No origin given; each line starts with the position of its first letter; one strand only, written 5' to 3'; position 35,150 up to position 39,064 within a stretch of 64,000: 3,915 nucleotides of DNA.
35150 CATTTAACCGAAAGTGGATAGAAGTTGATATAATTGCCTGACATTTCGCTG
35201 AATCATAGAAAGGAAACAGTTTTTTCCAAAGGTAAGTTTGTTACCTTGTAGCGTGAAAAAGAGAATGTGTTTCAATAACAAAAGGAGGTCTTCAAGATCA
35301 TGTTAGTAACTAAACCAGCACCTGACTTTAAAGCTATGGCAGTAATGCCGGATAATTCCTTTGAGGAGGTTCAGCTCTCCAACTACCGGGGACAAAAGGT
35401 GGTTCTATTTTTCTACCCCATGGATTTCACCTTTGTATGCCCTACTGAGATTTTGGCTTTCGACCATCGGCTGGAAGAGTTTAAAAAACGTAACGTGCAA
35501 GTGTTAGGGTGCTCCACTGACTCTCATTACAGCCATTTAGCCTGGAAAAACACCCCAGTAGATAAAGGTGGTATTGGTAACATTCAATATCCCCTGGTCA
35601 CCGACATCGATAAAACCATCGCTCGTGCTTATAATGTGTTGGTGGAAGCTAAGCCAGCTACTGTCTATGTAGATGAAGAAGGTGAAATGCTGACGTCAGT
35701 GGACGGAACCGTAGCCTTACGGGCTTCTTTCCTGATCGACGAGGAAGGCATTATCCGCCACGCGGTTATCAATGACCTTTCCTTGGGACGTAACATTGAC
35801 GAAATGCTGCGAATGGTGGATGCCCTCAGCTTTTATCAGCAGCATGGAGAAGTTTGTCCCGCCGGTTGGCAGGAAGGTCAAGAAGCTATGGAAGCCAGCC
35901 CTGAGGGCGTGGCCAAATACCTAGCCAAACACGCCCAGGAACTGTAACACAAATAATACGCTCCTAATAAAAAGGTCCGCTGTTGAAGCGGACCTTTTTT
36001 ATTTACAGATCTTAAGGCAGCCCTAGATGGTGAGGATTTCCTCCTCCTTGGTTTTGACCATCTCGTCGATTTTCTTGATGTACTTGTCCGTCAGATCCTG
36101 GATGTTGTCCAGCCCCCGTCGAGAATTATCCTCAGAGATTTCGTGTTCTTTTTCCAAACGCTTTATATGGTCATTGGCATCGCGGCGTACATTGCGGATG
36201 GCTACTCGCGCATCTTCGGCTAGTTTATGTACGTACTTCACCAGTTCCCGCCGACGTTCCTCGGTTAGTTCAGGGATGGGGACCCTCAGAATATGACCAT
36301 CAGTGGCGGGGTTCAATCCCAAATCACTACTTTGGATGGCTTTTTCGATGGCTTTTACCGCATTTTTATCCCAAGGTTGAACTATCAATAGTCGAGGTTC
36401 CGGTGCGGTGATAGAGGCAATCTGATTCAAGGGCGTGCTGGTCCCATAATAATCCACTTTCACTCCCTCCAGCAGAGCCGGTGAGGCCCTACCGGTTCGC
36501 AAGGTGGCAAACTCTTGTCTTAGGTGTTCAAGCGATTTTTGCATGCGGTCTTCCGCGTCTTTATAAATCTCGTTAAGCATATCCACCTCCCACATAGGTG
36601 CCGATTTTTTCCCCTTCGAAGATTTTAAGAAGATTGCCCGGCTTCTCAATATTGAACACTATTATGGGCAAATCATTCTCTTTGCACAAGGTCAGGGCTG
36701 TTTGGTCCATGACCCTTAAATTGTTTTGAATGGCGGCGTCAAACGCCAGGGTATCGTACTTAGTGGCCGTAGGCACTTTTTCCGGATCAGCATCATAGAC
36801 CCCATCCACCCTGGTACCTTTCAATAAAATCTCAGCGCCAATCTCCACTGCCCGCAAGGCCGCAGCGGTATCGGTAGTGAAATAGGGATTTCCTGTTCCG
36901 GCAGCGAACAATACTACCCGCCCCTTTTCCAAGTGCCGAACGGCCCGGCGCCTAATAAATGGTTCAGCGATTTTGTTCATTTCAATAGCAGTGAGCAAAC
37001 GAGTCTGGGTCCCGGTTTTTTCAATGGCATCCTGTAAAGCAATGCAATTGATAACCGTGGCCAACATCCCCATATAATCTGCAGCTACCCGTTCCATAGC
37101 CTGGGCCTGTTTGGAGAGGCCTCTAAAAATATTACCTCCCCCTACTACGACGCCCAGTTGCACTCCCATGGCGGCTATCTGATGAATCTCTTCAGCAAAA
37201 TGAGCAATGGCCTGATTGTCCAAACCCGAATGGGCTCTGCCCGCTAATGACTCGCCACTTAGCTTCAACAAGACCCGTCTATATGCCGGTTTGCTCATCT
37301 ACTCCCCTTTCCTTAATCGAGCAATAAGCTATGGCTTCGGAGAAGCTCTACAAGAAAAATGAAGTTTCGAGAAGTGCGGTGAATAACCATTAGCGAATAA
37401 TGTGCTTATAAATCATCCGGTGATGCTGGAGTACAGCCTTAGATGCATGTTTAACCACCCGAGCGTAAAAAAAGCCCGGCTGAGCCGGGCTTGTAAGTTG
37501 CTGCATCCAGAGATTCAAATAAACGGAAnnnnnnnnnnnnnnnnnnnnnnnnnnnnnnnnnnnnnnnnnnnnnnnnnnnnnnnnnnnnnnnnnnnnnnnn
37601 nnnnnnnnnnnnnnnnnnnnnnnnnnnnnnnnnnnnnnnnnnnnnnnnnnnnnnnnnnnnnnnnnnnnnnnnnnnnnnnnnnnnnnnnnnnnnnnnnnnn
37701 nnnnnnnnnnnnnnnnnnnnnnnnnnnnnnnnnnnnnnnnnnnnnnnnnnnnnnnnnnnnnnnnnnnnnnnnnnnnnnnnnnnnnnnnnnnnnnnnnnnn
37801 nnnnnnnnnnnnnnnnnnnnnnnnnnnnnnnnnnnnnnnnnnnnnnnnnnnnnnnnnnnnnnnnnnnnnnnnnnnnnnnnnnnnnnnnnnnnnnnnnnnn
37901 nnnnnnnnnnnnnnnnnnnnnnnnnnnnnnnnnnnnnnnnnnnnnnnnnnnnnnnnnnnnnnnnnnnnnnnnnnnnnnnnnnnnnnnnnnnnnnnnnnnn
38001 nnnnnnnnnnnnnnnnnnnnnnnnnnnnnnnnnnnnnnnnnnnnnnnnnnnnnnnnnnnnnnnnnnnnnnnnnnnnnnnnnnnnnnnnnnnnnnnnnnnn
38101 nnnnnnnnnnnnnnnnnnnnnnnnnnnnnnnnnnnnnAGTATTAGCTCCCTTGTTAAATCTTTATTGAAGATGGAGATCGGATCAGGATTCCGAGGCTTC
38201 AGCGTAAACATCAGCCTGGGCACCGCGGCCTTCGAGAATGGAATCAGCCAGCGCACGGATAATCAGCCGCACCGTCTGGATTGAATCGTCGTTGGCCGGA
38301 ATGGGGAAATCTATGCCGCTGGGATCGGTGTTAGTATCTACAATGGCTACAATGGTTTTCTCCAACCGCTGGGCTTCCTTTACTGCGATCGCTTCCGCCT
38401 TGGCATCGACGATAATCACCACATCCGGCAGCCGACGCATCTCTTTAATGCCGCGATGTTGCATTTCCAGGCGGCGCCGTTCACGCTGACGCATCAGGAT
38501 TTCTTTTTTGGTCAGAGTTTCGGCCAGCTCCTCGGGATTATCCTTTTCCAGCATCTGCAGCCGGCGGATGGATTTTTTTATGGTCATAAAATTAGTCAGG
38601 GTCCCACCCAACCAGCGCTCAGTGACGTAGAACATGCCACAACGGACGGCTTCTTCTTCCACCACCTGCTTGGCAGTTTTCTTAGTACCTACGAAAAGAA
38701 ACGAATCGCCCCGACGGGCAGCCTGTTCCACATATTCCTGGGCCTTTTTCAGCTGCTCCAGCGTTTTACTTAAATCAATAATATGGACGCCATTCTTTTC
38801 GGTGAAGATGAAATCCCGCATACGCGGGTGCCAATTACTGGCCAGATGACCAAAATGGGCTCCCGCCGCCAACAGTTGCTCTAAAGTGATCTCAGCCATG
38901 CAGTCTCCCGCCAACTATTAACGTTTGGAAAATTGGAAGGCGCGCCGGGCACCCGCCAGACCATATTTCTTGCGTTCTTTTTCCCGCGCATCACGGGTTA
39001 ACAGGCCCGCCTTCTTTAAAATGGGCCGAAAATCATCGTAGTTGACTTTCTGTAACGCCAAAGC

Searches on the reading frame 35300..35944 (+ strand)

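Call 56: search_protein_families(library=pfam, proteins=[window:35300-35944:+], max_evalue=1e-8)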
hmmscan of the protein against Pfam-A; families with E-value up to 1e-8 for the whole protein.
window:35300-35944:+ (215 aa): 3 families
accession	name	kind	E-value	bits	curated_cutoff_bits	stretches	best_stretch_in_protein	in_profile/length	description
PF00578.27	AhpC-TSA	-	7.1e-39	133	26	1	3-154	1-123/124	AhpC/TSA family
PF08534.16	Redoxin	-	4.4e-18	65.9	26.6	1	4-156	3-132/148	Redoxin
PF10417.14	1-cysPrx_C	-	2.8e-11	43.6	21.1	1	175-209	1-40/41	C-terminal domain of 1-Cys peroxiredoxin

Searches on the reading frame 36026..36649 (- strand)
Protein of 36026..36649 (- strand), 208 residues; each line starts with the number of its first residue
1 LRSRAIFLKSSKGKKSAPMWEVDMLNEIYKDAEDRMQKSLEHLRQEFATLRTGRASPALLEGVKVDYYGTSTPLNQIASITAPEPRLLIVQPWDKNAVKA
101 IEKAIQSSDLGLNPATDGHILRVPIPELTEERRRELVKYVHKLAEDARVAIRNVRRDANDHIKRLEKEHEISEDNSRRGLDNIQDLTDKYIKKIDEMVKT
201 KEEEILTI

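Call 56: search_protein_families(library=pfam, proteins=[window:36026-36649:-], max_evalue=1e-8)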
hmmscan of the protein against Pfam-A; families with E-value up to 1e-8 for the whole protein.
window:36026-36649:- (208 aa): 1 family
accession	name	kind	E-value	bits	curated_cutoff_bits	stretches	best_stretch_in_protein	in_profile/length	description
PF01765.24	RRF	-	3.1e-73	245.4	29.7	1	43-206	1-164/164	Ribosome recycling factor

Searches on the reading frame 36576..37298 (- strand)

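Call 56: search_protein_families(library=pfam, proteins=[window:36576-37298:-], max_evalue=1e-8)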
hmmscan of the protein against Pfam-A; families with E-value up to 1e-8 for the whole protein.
window:36576-37298:- (241 aa): 1 family
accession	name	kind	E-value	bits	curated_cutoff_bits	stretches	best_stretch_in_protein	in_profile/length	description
PF00696.33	AA_kinase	-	1.8e-34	119.9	24.9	1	8-216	2-234/234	Amino acid kinase family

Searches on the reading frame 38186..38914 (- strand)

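Call 56: search_protein_families(library=pfam, proteins=[window:38186-38914:-], max_evalue=1e-8)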
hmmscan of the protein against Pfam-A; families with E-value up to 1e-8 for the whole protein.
window:38186-38914:- (243 aa): 1 family
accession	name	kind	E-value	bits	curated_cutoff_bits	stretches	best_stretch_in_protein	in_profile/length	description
PF00318.25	Ribosomal_S2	-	4.1e-87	291.4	26.1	1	14-229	1-216/216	Ribosomal protein S2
